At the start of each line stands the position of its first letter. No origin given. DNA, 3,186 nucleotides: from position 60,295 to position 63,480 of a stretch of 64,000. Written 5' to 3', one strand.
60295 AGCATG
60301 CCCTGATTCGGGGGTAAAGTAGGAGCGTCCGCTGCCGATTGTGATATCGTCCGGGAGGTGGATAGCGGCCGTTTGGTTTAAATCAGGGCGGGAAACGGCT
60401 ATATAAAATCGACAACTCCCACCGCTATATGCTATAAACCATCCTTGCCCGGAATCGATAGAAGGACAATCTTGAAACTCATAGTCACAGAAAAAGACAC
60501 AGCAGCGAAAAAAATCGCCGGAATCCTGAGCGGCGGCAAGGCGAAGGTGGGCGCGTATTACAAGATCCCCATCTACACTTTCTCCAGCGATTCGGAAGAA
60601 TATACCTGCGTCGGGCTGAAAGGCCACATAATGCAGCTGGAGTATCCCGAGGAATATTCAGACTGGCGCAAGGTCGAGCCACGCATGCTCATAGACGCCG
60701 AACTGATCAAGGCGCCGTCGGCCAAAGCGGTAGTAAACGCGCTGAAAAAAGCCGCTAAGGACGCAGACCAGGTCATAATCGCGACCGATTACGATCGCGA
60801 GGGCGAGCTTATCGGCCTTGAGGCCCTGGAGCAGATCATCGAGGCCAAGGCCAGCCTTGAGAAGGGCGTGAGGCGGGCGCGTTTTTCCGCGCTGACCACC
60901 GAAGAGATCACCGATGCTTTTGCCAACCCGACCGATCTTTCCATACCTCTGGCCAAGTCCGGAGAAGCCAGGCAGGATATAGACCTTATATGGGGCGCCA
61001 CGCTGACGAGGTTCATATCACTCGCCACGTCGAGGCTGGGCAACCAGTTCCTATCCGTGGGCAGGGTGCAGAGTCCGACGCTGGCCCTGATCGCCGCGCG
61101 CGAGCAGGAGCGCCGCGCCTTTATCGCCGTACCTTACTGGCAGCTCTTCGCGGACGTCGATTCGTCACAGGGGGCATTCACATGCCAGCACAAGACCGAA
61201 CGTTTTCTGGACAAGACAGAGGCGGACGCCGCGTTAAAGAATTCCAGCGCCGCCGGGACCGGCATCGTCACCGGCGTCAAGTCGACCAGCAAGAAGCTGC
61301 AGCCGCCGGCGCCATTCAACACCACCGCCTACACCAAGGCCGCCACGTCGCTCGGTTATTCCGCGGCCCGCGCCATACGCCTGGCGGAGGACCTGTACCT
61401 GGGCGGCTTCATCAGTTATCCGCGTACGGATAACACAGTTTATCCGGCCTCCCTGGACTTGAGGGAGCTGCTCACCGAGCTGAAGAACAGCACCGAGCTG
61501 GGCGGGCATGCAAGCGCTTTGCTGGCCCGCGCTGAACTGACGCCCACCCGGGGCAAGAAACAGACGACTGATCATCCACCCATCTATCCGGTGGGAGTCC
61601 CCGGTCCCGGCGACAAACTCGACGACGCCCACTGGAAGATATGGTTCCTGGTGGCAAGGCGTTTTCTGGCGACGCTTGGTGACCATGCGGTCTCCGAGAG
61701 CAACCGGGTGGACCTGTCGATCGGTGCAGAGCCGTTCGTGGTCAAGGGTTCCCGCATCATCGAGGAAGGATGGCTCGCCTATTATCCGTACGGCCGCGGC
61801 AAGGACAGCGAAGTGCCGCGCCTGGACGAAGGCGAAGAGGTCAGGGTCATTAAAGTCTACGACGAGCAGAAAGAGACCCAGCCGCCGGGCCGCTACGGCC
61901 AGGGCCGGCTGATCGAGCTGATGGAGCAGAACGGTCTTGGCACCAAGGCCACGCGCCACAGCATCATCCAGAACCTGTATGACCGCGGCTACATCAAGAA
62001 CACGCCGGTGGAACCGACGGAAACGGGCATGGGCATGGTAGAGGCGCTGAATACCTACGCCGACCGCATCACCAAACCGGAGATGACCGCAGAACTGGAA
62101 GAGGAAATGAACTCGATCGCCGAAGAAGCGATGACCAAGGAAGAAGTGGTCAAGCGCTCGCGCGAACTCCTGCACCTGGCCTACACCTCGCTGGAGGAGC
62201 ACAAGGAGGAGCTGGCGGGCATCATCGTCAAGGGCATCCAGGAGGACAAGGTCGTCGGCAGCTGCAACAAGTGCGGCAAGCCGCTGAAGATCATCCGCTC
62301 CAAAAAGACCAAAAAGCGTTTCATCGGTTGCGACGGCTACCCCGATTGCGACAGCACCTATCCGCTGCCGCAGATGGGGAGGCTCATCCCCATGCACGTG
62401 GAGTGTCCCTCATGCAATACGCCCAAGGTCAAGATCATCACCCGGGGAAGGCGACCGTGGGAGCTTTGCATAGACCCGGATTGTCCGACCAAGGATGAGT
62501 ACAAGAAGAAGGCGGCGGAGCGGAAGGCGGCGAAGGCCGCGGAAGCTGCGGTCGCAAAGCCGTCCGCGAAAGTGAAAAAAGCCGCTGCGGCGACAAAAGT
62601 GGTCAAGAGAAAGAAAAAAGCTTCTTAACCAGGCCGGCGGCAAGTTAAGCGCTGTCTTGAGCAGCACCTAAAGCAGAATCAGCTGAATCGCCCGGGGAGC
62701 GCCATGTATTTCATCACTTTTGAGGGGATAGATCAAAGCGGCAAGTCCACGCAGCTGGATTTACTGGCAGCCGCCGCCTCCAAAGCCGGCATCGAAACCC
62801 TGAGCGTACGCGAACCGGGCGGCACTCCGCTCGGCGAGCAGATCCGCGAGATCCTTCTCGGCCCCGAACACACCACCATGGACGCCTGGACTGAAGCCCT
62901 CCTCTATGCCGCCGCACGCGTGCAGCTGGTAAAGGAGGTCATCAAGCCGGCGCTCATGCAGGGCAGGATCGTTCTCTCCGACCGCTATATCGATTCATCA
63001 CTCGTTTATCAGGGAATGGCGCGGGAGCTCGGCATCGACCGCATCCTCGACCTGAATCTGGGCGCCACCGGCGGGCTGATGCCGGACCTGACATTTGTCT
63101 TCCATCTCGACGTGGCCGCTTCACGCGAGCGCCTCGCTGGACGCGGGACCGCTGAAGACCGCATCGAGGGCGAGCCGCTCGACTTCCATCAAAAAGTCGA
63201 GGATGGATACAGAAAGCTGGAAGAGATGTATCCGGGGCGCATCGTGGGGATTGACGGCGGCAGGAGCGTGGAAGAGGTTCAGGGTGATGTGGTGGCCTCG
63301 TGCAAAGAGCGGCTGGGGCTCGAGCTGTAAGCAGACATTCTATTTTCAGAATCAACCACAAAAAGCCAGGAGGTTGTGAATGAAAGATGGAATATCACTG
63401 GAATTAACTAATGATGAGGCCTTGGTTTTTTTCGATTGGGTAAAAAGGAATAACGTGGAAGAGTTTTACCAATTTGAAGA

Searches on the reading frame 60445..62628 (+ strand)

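Call 18: search_protein_families(library=ncbifam, proteins=[window:60445-62628:+], max_evalue=1e-8)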
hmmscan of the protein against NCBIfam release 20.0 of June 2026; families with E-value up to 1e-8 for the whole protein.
window:60445-62628:+ (727 aa): 12 families
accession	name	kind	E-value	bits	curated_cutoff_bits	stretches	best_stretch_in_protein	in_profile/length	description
NF005555.0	PRK07220.1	equivalog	7e-275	914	635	1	11-716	2-700/740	DNA topoisomerase I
NF011532.0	PRK14973.1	equivalog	5.7e-210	699.5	930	1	11-680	2-663/936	DNA topoisomerase I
TIGR01057.1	topA_arch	equivalog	4.4e-137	457.9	458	1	14-635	1-618/618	DNA topoisomerase I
NF004438.0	PRK05776.1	equivalog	2.4e-136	455.6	793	1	11-653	10-656/677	DNA topoisomerase I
NF005829.0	PRK07726.1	subfamily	1.9e-85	287.9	597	1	11-637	2-640/669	DNA topoisomerase 3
TIGR01056.1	topB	subfamily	1.2e-76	258.7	515.75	1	11-637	3-642/706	DNA topoisomerase III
TIGR01051.1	topA_bact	equivalog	3e-74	251.1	456.4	1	51-638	19-628/632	type I DNA topoisomerase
NF006451.0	PRK08780.1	equivalog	7.6e-61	206.5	1265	1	94-560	61-553/824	DNA topoisomerase I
NF006032.0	PRK08173.1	equivalog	3.1e-53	180.7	1058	1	11-588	4-613/863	DNA topoisomerase III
TIGR01054.1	rgy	equivalog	1.2e-42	145.6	471.7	1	88-570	700-1163/1172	reverse gyrase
NF004966.0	PRK06319.1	equivalog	1.5e-42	145.7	868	1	91-637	58-624/862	DNA topoisomerase I/SWI domain fusion protein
NF011313.0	PRK14724.1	equivalog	1.5e-34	119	1088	1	12-571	5-616/988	DNA topoisomerase III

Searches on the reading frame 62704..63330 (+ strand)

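Call 18: search_protein_families(library=ncbifam, proteins=[window:62704-63330:+], max_evalue=1e-8)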
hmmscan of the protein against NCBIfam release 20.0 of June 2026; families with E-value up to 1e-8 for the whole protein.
window:62704-63330:+ (208 aa): 2 families
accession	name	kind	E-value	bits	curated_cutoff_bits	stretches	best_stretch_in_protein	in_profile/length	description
TIGR00041.1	DTMP_kinase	equivalog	6.8e-54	182.5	83.25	1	2-195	5-195/196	dTMP kinase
NF005923.0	PRK07933.1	equivalog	1.3e-09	37.8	193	1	3-152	2-158/213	dTMP kinase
